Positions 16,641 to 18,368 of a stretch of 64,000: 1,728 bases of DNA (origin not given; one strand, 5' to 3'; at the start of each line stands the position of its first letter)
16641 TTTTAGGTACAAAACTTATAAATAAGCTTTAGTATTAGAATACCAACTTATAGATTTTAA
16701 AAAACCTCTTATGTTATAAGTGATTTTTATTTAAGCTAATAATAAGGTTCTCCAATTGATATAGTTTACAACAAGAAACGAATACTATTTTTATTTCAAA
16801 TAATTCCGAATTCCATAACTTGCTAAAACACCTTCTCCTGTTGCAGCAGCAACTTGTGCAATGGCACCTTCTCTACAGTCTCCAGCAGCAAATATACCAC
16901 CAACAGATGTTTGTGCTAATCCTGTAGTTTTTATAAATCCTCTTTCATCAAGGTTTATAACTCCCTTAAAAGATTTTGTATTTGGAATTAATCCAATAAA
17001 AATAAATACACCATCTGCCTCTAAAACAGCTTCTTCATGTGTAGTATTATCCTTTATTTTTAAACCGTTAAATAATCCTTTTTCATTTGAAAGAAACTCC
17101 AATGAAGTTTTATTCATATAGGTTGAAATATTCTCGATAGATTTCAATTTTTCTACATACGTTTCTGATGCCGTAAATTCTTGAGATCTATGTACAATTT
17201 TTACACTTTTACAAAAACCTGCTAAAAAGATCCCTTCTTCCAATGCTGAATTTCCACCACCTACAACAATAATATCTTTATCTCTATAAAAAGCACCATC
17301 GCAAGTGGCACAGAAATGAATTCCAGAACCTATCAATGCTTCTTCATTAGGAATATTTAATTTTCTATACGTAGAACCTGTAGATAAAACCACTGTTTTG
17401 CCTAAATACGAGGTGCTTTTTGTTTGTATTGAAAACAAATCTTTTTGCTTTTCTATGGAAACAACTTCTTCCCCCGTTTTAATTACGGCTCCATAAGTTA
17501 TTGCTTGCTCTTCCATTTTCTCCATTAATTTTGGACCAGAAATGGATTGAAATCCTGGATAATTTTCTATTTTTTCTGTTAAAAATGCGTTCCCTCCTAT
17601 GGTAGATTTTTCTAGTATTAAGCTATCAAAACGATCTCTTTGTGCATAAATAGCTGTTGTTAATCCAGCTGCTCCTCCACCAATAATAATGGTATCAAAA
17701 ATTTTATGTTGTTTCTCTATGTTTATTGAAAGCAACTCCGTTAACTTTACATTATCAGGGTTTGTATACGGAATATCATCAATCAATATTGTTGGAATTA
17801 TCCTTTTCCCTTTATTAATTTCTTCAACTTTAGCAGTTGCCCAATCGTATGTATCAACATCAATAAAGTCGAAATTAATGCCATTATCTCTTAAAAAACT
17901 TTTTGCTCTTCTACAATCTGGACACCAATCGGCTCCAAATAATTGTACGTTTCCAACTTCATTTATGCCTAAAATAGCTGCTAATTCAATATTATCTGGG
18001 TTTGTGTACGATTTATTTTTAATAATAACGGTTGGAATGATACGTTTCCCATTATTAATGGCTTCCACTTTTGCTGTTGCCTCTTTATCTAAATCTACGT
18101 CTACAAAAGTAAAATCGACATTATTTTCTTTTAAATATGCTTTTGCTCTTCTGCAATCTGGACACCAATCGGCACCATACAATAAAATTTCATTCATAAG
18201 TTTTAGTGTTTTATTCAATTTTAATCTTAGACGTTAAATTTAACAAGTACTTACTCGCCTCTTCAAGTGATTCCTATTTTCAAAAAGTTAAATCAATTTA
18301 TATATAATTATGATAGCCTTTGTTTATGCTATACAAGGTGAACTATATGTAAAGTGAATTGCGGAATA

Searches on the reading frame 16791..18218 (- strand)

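Call 85: search_protein_families(library=pfam, proteins=[window:16791-18218:-], max_evalue=0.00001)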
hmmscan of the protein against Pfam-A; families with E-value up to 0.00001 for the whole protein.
window:16791-18218:- (475 aa): 10 families
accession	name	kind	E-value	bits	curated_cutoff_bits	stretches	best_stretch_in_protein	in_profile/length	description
PF07992.20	Pyr_redox_2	-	7.6e-45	154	26.1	1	174-463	1-291/291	Pyridine nucleotide-disulphide oxidoreductase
PF00462.30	Glutaredoxin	-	6.8e-28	97.1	22.9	2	11-69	1-58/60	Glutaredoxin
PF13738.12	Pyr_redox_3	-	3.4e-26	92.7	30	1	226-446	78-305/305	Pyridine nucleotide-disulphide oxidoreductase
PF00070.33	Pyr_redox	-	1.3e-11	45.3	22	1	316-390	2-81/82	Pyridine nucleotide-disulphide oxidoreductase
PF14595.12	Thioredoxin_9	-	4.6e-10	39.9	25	1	10-71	44-108/129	Thioredoxin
PF13417.12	GST_N_3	-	2.6e-09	37.7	22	0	13-71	1-57/75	Glutathione S-transferase, N-terminal domain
PF01266.30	DAO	-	3.2e-09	37.2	27.9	0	175-209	1-37/353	FAD dependent oxidoreductase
PF03486.20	HI0933_like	-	1.2e-07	31.9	50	0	175-209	2-36/244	HI0933-like protein Rossmann domain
PF13409.12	GST_N_2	-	2.6e-07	31.6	25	0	18-69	1-54/70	Glutathione S-transferase, N-terminal domain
PF13450.12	NAD_binding_8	-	4.2e-07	30.6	21.9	1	178-214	1-38/68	NAD(P)-binding Rossmann-like domain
